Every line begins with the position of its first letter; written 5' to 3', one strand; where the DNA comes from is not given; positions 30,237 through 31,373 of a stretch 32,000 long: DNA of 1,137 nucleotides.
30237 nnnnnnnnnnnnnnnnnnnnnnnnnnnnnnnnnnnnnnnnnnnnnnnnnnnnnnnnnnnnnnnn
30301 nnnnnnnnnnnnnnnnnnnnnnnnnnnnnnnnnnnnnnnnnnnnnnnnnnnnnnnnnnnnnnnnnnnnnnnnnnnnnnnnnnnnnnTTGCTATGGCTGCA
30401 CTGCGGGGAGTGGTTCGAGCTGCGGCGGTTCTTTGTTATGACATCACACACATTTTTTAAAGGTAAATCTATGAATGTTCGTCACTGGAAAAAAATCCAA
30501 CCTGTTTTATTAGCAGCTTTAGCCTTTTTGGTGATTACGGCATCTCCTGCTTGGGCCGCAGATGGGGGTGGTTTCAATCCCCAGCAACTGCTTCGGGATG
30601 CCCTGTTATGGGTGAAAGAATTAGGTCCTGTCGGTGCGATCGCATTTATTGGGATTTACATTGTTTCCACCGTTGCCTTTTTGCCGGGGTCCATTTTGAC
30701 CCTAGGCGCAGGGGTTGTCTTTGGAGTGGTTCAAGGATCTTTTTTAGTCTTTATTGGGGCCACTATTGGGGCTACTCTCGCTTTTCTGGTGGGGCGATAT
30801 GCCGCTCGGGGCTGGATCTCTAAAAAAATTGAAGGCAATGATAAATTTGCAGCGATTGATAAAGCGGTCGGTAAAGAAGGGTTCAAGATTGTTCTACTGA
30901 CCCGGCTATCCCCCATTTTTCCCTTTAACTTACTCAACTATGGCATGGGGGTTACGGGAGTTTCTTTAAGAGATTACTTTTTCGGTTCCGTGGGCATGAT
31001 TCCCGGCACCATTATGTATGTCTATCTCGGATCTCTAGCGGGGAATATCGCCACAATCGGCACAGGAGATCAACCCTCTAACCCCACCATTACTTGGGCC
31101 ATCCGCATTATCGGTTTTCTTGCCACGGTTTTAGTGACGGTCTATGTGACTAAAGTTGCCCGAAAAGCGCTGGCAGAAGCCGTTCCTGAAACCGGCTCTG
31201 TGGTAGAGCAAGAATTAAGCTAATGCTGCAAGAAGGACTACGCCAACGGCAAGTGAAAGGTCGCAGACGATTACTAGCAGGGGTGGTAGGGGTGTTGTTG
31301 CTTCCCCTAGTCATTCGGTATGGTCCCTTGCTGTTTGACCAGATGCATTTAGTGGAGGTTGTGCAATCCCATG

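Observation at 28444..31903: arsM-like and arsS-like genes fused into one compact unit with two TVP38/TMEM64 (DedA-superfamily) membrane proteins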

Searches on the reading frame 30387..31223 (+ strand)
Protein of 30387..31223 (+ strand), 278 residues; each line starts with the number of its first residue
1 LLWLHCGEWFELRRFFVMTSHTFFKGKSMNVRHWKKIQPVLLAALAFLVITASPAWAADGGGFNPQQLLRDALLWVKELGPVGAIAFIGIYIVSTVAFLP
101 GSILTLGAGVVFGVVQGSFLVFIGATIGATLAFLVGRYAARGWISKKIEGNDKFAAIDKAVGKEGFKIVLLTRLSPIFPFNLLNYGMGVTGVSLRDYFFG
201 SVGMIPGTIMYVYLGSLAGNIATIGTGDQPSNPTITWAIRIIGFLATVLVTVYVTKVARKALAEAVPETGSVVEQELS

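Call 3: search_protein_families(library=pfam, proteins=[window:30387-31223:+], max_evalue=0.01)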
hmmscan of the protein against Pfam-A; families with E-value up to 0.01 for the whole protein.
window:30387-31223:+ (278 aa): 1 family
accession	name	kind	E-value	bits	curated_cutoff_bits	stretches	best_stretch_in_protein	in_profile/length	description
PF09335.16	VTT_dom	-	1.4e-29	103.5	33.9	1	99-216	1-122/123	VTT domain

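Call 4: search_protein_families(library=ncbifam, proteins=[window:30387-31223:+], max_evalue=0.01)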
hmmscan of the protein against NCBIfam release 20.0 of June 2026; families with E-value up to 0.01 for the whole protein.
window:30387-31223:+ (278 aa): 1 family
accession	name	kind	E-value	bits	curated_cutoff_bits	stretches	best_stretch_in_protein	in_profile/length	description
NF052604.1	UndecprPTUtpABac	equivalog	0.00013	22.1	250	1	67-231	3-171/198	undecaprenyl phosphate transporter UptA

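Call 31: find_homologous_proteins(query=window:30471-31223:+, max_evalue=1e-10)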
Query window:30471-31223:+ (250 aa): 7972 proteins with E <= 1e-10 among 8000 candidates; the best 120 are listed.
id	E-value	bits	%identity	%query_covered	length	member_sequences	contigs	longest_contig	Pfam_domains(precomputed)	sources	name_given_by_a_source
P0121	2.8e-150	517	98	100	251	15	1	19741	PF09335.17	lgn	-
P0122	3.0e-141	487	93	97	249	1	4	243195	PF09335.17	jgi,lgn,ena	-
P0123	3.9e-138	477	88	100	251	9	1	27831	PF09335.17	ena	-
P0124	4.4e-135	467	86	99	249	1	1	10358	PF09335.17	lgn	-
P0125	6.4e-129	447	85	100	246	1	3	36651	PF09335.17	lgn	-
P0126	3.9e-127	441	81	100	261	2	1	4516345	PF09335.17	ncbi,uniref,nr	ncbi:TVP38/TMEM64 family protein [Acaryochloris sp. CCMEE 5410]|uniref:TVP38/TMEM64 family protein n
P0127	4.7e-116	405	79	95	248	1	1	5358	PF09335.17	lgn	-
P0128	1.2e-115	403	79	95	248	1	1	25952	PF09335.17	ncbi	-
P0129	3.7e-115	402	74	100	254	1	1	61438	PF09335.17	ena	-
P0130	1.7e-112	393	77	96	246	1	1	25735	PF09335.17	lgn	-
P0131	1.7e-112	393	75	98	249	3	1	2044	PF09335.17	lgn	-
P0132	1.8e-111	390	86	83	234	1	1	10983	PF09335.17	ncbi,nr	ncbi:MAG: TVP38/TMEM64 family protein [Acaryochloridaceae cyanobacterium SU_2_1]|nr:TVP38/TMEM64 fam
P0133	5.6e-111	388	75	95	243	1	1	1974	PF09335.17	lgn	-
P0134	1.6e-110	387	75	94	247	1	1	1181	PF09335.17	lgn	-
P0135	1.8e-110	386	70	100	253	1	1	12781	PF09335.17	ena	-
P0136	2.3e-110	386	73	96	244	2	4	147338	PF09335.17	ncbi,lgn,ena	ncbi:MAG: TVP38/TMEM64 family protein [Thermosynechococcaceae cyanobacterium]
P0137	3.8e-110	385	77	90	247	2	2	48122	PF09335.17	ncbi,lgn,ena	-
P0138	6.6e-110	385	73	98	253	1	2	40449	PF09335.17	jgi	jgi:uncharacterized membrane protein YdjX (TVP38/TMEM64 family)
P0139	1.5e-109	383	73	98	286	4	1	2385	PF09335.17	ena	-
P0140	4.2e-109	382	71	97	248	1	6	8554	PF09335.17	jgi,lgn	jgi:uncharacterized membrane protein YdjX (TVP38/TMEM64 family)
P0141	1.1e-108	381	71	97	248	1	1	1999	PF09335.17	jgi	jgi:uncharacterized membrane protein YdjX (TVP38/TMEM64 family)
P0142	3.2e-108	379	74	98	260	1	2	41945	PF09335.17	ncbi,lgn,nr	ncbi:MAG: TVP38/TMEM64 family protein [Cyanobacteria bacterium CRU_2_1]|nr:TVP38/TMEM64 family prote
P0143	7.8e-107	375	83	88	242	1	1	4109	PF09335.17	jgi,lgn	-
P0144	8.3e-107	374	73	96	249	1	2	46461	PF09335.17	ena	-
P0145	3.4e-106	372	80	83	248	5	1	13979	PF09335.17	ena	-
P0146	3.6e-106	372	82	88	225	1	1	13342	PF09335.17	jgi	-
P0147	3.6e-106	372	76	94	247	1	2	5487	PF09335.17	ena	-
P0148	8.1e-106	371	73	96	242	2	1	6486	PF09335.17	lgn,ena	-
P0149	1.1e-105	371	74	94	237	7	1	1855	PF09335.17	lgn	-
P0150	2.0e-105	370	76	93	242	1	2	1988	PF09335.17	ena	-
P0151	2.6e-105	370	75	94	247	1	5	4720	PF09335.17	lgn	-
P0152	2.7e-105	369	73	95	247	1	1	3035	PF09335.17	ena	-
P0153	3.4e-105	369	78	89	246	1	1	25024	PF09335.17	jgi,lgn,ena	jgi:uncharacterized membrane protein YdjX (TVP38/TMEM64 family)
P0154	3.5e-105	369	80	88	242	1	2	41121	PF09335.17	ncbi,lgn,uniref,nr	ncbi:hypothetical protein Xen7305DRAFT_00026250 [Xenococcus sp. PCC 7305]|uniref:TVP38/TMEM64 family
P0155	4.4e-105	369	81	88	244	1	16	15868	PF09335.17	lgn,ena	-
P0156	4.6e-105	369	78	89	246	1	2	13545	PF09335.17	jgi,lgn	jgi:uncharacterized membrane protein YdjX (TVP38/TMEM64 family)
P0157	5.1e-105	369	75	93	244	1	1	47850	PF09335.17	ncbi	-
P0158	5.2e-105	369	76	93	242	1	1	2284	PF09335.17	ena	-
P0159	5.9e-105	368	79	88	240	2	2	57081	PF09335.17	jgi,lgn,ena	jgi:uncharacterized membrane protein YdjX (TVP38/TMEM64 family)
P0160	6.1e-105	368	70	99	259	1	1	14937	PF09335.17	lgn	-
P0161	6.4e-105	368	76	93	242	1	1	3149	PF09335.17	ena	-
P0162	1.4e-104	367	79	86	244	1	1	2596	PF09335.17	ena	-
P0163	1.8e-104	367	78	88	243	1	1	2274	PF09335.17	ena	-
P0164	1.9e-104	367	82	83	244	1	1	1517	PF09335.17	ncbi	-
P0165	2.3e-104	366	76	82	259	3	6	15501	PF09335.17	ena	-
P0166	2.6e-104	366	81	83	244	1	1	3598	PF09335.17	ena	-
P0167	3.7e-104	366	80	88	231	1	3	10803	PF09335.17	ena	-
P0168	4.2e-104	366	79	86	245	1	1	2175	PF09335.17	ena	-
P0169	4.4e-104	366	73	91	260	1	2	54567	PF09335.17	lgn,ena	-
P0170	5.6e-104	365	80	88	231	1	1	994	PF09335.17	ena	-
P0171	6.9e-104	365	82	84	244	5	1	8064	PF09335.17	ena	-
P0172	7.3e-104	365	76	90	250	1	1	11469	PF09335.17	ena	-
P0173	8.8e-104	365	72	95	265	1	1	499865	PF09335.17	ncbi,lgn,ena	-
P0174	9.3e-104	364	79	88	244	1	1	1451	PF09335.17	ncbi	-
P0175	1.0e-103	364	75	93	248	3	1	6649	PF09335.17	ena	-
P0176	1.0e-103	364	75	94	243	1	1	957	PF09335.17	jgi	jgi:uncharacterized membrane protein YdjX (TVP38/TMEM64 family)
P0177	1.2e-103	364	81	83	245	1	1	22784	PF09335.17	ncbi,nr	ncbi:MAG: TVP38/TMEM64 family protein [Xenococcaceae cyanobacterium MO_167.B52]|nr:TVP38/TMEM64 fami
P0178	1.2e-103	364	81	83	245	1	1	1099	PF09335.17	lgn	-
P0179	1.2e-103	364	70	96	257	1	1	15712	PF09335.17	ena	-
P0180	1.4e-103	364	74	85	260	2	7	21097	PF09335.17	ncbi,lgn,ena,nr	ncbi:MAG TPA: TVP38/TMEM64 family protein [Cyanobacteria bacterium UBA12227]|nr:TVP38/TMEM64 family 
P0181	1.9e-103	363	68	95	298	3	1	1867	PF09335.17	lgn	-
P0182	2.0e-103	363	76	85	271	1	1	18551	PF09335.17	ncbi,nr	ncbi:TVP38/TMEM64 family protein [Pleurocapsales cyanobacterium LEGE 06147]|nr:TVP38/TMEM64 family p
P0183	2.2e-103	363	79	87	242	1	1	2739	PF09335.17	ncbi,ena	-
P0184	2.6e-103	363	81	83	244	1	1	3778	PF09335.17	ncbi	-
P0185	3.3e-103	363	79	86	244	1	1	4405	PF09335.17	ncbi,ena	-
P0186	3.6e-103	363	80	86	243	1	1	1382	PF09335.17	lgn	-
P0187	4.2e-103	362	71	96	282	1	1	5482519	PF09335.17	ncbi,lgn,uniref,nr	ncbi:TVP38/TMEM64 family protein [Nodularia sp. NIES-3585]|uniref:TVP38/TMEM64 family protein n=1 Ta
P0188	4.3e-103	362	76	87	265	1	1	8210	PF09335.17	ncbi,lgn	ncbi:MAG: TVP38/TMEM64 family protein [Coleofasciculaceae cyanobacterium]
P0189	6.0e-103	362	69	99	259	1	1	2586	PF09335.17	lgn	-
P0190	6.3e-103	362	71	96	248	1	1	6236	PF09335.17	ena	-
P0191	6.4e-103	362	81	83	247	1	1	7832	PF09335.17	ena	-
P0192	7.5e-103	361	74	93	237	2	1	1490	PF09335.17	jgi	jgi:uncharacterized membrane protein YdjX (TVP38/TMEM64 family)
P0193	7.8e-103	361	74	95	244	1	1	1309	PF09335.17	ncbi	-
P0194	9.6e-103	361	69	98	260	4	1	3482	PF09335.17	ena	-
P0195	9.8e-103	361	80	87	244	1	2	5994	PF09335.17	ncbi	-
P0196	1.2e-102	361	71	96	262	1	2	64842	PF09335.17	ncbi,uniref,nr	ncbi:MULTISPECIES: TVP38/TMEM64 family protein [unclassified Coleofasciculus]|uniref:TVP38/TMEM64 fa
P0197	1.2e-102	361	73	92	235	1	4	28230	PF09335.17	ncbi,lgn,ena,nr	ncbi:MAG TPA: TVP38/TMEM64 family protein [Cyanobacteria bacterium UBA8803]|nr:TVP38/TMEM64 family p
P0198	1.2e-102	361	70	99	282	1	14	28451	PF09335.17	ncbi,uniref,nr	ncbi:TVP38/TMEM64 family protein [Nodularia spumigena]|uniref:TVP38/TMEM64 family protein n=2 Tax=Cy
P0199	1.4e-102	361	81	86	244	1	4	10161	PF09335.17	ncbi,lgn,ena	-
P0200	1.9e-102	360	80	87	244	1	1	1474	PF09335.17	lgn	-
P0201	2.0e-102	360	69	99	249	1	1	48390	PF09335.17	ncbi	-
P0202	2.2e-102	360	70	99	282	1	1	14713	PF09335.17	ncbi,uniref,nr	ncbi:hypothetical protein A2T98_21385 [Nodularia spumigena CENA596]|uniref:TVP38/TMEM64 family membr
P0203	2.3e-102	360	75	94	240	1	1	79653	PF09335.17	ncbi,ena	-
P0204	2.4e-102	360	71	96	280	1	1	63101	PF09335.17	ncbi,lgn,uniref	ncbi:TVP38/TMEM64 family protein [Coleofasciculus chthonoplastes]|uniref:TVP38/TMEM64 family protein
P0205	2.5e-102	360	71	96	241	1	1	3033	PF09335.17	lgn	-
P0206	2.8e-102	360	79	88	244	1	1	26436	PF09335.17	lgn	-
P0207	3.1e-102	359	73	95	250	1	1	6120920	PF09335.17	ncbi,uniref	ncbi:VTT domain-containing protein [Lyngbya aestuarii]|uniref:VTT domain-containing protein n=1 Tax=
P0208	3.2e-102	359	75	92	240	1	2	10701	PF09335.17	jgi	jgi:uncharacterized membrane protein YdjX (TVP38/TMEM64 family)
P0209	3.2e-102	359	79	86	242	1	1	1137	PF09335.17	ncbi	-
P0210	3.3e-102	359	72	95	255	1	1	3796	PF09335.17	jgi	jgi:uncharacterized membrane protein YdjX (TVP38/TMEM64 family)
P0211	3.7e-102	359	76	88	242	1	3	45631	PF09335.17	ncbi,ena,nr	ncbi:MAG: TVP38/TMEM64 family protein [Xenococcaceae cyanobacterium MO_167.B27]|nr:TVP38/TMEM64 fami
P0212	3.7e-102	359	70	98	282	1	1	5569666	PF09335.17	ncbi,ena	-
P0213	4.1e-102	359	76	88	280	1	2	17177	PF09335.17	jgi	jgi:uncharacterized membrane protein YdjX (TVP38/TMEM64 family)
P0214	4.2e-102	359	74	93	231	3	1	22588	PF09335.17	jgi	jgi:uncharacterized membrane protein YdjX (TVP38/TMEM64 family)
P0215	4.2e-102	359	80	87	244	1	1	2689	PF09335.17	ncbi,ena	-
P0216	4.6e-102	359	76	88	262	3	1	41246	PF09335.17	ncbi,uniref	ncbi:TVP38/TMEM64 family protein [Coleofasciculus sp. E1-EBD-02]|uniref:TVP38/TMEM64 family protein 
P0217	5.6e-102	359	73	95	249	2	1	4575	PF09335.17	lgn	-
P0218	5.7e-102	359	76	88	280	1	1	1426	PF09335.17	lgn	-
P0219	6.0e-102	359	76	88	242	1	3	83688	PF09335.17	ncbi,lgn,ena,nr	ncbi:MAG: TVP38/TMEM64 family protein [Xenococcaceae cyanobacterium MO_207.B15]|nr:TVP38/TMEM64 fami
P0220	6.0e-102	359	76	88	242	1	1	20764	PF09335.17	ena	-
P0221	6.4e-102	358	76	88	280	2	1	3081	PF09335.17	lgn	-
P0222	6.8e-102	358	75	92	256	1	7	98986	PF09335.17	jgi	jgi:uncharacterized membrane protein YdjX (TVP38/TMEM64 family)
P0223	7.2e-102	358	73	92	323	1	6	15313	PF09335.17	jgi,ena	jgi:uncharacterized membrane protein YdjX (TVP38/TMEM64 family)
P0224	9.7e-102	358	76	88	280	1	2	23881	PF09335.17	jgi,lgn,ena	jgi:uncharacterized membrane protein YdjX (TVP38/TMEM64 family)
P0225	1.0e-101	358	69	100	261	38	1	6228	PF09335.17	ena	-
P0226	1.0e-101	358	68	96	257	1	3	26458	PF09335.17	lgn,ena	-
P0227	1.1e-101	358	72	93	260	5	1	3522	PF09335.17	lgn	-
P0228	1.2e-101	358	73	91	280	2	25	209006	PF09335.17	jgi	jgi:uncharacterized membrane protein YdjX (TVP38/TMEM64 family)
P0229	1.3e-101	357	71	94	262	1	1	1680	PF09335.17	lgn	-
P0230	1.4e-101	357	77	87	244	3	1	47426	PF09335.17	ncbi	ncbi:MAG: hypothetical protein Tsb0014_08020 [Pleurocapsa sp.]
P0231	1.5e-101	357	73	94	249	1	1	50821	PF09335.17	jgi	-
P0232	1.5e-101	357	70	98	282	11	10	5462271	PF09335.17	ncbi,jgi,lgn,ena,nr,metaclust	ncbi:TVP38/TMEM64 family protein [Nodularia spumigena]|jgi:uncharacterized membrane protein YdjX (TV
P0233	1.7e-101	357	79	87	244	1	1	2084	PF09335.17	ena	-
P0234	1.7e-101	357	68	100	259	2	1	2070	PF09335.17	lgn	-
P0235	1.7e-101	357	74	95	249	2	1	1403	PF09335.17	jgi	-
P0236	2.4e-101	357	71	94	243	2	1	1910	PF09335.17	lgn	-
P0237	2.4e-101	357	70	94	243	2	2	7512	PF09335.17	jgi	jgi:uncharacterized membrane protein YdjX (TVP38/TMEM64 family)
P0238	3.1e-101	356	76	88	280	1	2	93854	PF09335.17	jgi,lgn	-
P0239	3.5e-101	356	67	96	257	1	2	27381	PF09335.17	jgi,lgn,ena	jgi:uncharacterized membrane protein YdjX (TVP38/TMEM64 family)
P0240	3.5e-101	356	72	94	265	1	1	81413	PF09335.17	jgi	-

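Call 32: find_encoding_contigs(protein=P0122, flank=10000, max_places=2)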
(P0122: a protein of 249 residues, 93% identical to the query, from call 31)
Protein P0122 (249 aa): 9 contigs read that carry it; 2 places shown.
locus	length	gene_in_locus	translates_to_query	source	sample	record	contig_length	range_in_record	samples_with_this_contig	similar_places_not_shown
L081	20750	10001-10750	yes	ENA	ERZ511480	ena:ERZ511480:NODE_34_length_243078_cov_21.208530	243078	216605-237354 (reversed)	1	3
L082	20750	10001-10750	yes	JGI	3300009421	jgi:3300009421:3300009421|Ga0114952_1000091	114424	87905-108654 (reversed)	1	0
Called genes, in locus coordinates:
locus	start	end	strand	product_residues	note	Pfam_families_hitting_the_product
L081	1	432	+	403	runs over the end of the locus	PF12000:Glyco_trans_4_3, PF00534:Glycos_transf_1, PF13692:Glyco_trans_1_4, PF13524:Glyco_trans_1_2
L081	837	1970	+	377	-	PF00072:Response_reg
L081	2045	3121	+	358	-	PF01584:CheW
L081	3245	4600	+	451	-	PF00015:MCPsignal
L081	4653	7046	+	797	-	PF01627:Hpt, PF02518:HATPase_c, PF01584:CheW, PF00072:Response_reg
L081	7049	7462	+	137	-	PF00072:Response_reg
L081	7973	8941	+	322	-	PF13847:Methyltransf_31, PF01209:Ubie_methyltran, PF08241:Methyltransf_11, PF08242:Methyltransf_12 (weak), PF13649:Methyltransf_25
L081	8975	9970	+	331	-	PF04055:Radical_SAM, PF12345:DUF3641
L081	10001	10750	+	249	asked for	PF09335:VTT_dom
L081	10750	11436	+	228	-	PF09335:VTT_dom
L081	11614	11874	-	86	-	PF06305:LapA_dom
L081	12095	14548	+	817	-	PF00521:DNA_topoisoIV, PF03989:DNA_gyraseA_C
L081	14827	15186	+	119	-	-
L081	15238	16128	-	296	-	PF03976:PPK2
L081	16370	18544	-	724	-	PF12437:GSIII_N, PF00120:Gln-synt_C, PF18318:Gln-synt_C-ter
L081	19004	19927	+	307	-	PF03239:FTR1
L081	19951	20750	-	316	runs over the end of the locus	PF01551:Peptidase_M23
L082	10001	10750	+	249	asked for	PF09335:VTT_dom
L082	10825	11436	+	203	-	PF09335:VTT_dom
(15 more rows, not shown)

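Call 33: find_encoding_contigs(protein=P0126, flank=8000, max_places=2)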
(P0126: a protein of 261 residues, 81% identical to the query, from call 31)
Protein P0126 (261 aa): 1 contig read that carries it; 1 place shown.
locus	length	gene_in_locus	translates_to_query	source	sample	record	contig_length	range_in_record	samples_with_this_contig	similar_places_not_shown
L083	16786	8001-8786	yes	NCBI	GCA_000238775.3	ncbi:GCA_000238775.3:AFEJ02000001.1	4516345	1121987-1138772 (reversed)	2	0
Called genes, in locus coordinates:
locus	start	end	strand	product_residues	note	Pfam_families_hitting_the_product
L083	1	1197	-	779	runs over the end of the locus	PF01627:Hpt, PF02895:H-kinase_dim (weak), PF02518:HATPase_c, PF01584:CheW, PF00072:Response_reg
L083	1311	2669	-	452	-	PF00015:MCPsignal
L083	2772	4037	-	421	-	PF01584:CheW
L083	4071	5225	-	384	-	PF00072:Response_reg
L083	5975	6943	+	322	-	PF01209:Ubie_methyltran, PF13847:Methyltransf_31, PF08241:Methyltransf_11, PF08242:Methyltransf_12 (weak), PF13649:Methyltransf_25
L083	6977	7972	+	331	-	PF04055:Radical_SAM, PF12345:DUF3641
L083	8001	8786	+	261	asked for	PF09335:VTT_dom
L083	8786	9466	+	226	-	PF09335:VTT_dom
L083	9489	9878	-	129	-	PF01124:MAPEG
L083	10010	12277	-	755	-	PF08447:PAS_3, PF01590:GAF (faint), PF00990:GGDEF, PF00563:EAL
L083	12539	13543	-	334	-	PF03706:LPG_synthase_TM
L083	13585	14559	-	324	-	PF00291:PALP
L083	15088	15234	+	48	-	PF10013:DUF2256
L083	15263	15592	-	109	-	-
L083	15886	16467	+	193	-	PF03588:Leu_Phe_trans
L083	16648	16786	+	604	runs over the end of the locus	PF00395:SLH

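Call 38: find_encoding_contigs(protein=P0187, flank=6000, max_places=1)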
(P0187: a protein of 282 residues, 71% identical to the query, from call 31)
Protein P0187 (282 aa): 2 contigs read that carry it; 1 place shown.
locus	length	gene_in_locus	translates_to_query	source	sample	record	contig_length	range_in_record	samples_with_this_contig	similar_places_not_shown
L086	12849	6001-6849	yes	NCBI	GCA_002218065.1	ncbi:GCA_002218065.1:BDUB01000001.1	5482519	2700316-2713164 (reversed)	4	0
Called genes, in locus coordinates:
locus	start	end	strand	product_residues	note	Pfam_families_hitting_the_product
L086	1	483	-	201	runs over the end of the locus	PF07638:Sigma70_ECF (faint), PF04542:Sigma70_r2, PF08281:Sigma70_r4_2, PF04545:Sigma70_r4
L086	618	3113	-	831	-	PF02384:N6_Mtase (faint), PF07669:Eco57I, PF17728:BsuBI_PstI_RE_N, PF06616:BsuBI_PstI_RE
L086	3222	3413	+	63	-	-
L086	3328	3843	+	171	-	PF00578:AhpC-TSA, PF08534:Redoxin, PF00085:Thioredoxin, PF13905:Thioredoxin_8 (weak)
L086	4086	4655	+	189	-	PF00085:Thioredoxin, PF13905:Thioredoxin_8 (weak)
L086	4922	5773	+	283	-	PF02683:DsbD_TM, PF13386:DsbD_2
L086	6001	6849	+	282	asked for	PF09335:VTT_dom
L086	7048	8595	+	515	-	PF01134:GIDA (faint), PF01266:DAO (faint), PF05834:Lycopene_cycl (faint), PF07992:Pyr_redox_2, PF13450:NAD_binding_8 (faint), PF13738:Pyr_redox_3 (weak), PF00070:Pyr_redox, PF02852:Pyr_redox_dim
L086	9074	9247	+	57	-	-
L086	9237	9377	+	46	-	-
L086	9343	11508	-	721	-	PF00270:DEAD, PF00271:Helicase_C, PF16124:RecQ_Zn_bind, PF09382:RQC, PF00570:HRDC, PF14493:HTH_40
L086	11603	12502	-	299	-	PF04069:OpuAC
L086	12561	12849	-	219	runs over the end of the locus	PF00528:BPD_transp_1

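Call 45: search_dna_similar(query=window:30471-31223:+, collection=plasmids, mode=protein, max_evalue=1e-30, max_rows=30)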
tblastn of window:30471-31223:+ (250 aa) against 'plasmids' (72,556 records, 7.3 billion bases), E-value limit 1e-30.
Records with a match: 7; places in all: 9; records where one place covers at least 80% of the query: 7.
Best place of each record, by identity: 60-80% 7.
By first word of the organism name: Picosynechococcus 5; Pseudanabaena 1; [Synechococcus] 1.
By predicted mobility (MOB-suite, as given by PLSDB): non-mobilizable 5; mobilizable 2.
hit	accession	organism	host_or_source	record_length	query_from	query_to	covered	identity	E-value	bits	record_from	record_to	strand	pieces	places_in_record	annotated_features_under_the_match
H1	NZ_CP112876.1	Pseudanabaena galeata CCNP1313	-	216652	25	240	86%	74.0%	4e-95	311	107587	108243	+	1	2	TVP38/TMEM64 family protein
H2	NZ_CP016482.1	Picosynechococcus sp. PCC 7117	cell culture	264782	32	240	84%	70.3%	2e-81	272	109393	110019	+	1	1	TVP38/TMEM64 family protein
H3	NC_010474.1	Picosynechococcus sp. PCC 7002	-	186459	32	240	84%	69.4%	1e-80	270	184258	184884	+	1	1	TVP38/TMEM64 family protein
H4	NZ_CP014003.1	Picosynechococcus sp. PCC 73109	cell culture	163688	32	240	84%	69.4%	1e-80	270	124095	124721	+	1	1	TVP38/TMEM64 family protein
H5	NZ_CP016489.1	Picosynechococcus sp. PCC 8807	cell culture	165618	32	240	84%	68.9%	2e-80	270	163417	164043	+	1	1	TVP38/TMEM64 family protein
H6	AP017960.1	[Synechococcus] sp. NIES-970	-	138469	34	238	82%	70.2%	5e-87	288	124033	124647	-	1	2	integral membrane protein, DedA family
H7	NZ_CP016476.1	Picosynechococcus sp. PCC 7003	cell culture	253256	32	238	83%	69.1%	2e-79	266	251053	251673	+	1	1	TVP38/TMEM64 family protein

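Call 46: get_annotated_region(hit=H3, flank=5000)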
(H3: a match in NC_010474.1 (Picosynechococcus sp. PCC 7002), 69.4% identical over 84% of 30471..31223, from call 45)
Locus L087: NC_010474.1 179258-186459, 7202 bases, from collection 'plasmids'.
description: Picosynechococcus sp. PCC 7002 plasmid pAQ7, complete sequence
organism: Picosynechococcus sp. PCC 7002 (NCBI taxid 32049)
taxonomy: Bacteria; Cyanobacteriota; Cyanophyceae; Chroococcales; Geminocystaceae; Picosynechococcus; Picosynechococcus sp. PCC 7002
host: -; source: -; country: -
typing (MOB-suite, as given by PLSDB): non-mobilizable
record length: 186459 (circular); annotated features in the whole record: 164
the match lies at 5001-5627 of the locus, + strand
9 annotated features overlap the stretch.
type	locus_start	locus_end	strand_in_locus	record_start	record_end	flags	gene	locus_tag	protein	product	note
CDS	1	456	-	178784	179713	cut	-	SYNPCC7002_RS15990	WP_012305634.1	hypothetical protein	-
CDS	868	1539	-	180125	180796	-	-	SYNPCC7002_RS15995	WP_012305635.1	response regulator transcription factor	GO:0000160 - phosphorelay signal transduction system [Evidence IEA]; GO:0006355 - regulation of DNA-templated ...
CDS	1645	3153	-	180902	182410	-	-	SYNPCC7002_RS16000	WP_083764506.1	HAMP domain-containing sensor histidine kinase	GO:0007165 - signal transduction [Evidence IEA]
CDS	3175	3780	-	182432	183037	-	-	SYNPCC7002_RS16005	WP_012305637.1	cupin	-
CDS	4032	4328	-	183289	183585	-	-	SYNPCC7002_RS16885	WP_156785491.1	hypothetical protein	-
CDS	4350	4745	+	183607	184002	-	-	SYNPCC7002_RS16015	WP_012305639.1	hypothetical protein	-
CDS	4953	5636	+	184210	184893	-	-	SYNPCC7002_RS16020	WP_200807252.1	TVP38/TMEM64 family protein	-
CDS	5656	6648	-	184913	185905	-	-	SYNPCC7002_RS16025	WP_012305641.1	2-hydroxyacid dehydrogenase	-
CDS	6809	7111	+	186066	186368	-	-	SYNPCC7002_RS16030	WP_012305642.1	hypothetical protein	-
